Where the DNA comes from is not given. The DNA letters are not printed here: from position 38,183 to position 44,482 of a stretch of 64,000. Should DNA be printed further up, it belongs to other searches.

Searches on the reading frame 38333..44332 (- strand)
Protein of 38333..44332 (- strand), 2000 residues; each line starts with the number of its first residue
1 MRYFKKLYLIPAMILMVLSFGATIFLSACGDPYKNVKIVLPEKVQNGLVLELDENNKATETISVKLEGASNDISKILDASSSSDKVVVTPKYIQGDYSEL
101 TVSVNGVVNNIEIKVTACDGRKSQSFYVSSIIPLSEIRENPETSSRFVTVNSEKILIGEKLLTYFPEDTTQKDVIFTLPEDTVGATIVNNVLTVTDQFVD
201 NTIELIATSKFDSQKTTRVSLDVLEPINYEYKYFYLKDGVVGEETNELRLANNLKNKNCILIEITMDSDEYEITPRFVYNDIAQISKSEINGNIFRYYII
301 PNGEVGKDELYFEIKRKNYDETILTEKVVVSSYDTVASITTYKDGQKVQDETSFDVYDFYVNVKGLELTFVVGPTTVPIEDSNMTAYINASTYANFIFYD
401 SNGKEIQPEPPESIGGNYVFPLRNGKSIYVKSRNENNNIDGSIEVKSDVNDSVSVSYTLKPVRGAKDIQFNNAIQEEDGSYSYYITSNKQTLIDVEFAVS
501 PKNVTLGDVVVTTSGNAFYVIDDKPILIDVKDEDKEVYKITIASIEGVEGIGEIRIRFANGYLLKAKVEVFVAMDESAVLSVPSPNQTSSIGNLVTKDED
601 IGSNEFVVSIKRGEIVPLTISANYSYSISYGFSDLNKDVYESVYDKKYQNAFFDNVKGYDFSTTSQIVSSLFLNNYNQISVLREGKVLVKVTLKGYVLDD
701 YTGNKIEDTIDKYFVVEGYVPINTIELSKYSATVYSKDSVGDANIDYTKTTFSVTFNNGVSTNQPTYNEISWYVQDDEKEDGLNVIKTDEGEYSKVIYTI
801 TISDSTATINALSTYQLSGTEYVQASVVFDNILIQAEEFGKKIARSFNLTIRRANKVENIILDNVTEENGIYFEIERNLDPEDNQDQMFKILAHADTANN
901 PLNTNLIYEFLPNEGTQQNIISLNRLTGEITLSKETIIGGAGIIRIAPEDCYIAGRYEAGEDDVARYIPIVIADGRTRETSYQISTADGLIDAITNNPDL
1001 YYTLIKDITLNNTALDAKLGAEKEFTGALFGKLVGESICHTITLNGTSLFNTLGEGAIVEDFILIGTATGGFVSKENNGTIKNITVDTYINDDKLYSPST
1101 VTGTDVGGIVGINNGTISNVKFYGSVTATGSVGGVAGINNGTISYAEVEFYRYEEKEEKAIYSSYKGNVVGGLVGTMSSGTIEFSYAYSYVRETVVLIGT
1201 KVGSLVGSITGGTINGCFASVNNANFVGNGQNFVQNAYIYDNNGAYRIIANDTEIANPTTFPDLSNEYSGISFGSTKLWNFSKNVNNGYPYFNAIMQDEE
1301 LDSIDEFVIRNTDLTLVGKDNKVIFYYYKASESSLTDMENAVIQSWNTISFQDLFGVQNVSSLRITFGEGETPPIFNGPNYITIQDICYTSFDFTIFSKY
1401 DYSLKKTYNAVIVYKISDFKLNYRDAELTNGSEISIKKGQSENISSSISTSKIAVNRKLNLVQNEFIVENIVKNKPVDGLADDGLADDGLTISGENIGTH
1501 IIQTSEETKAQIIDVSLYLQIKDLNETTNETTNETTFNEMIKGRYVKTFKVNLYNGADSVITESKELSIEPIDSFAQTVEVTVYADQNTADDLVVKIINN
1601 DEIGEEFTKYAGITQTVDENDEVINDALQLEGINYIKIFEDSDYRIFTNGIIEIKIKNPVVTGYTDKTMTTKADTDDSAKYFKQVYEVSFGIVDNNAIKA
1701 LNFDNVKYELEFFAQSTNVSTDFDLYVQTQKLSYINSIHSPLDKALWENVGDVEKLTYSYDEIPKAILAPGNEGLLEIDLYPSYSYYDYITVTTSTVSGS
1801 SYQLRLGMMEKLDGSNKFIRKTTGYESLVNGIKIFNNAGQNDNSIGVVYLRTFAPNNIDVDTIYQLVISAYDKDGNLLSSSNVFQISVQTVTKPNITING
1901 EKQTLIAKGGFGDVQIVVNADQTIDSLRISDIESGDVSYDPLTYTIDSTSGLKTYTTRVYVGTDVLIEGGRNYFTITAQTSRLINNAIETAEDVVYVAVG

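Call 5: search_protein_families(library=pfam, proteins=[window:38333-44332:-], max_evalue=0.01)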
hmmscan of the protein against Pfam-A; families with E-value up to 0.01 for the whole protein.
window:38333-44332:- (2000 aa): 0 families

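Call 27: search_protein_families(library=ncbifam, proteins=[window:38333-44332:-], max_evalue=0.1)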
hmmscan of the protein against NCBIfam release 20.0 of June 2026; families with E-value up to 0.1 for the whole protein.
window:38333-44332:- (2000 aa): 1 family
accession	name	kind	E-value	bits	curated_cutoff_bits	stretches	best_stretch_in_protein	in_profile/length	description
NF038252.1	cable_major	equivalog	0.092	12.4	225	0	719-753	4-38/166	cable pilus major pilin CblA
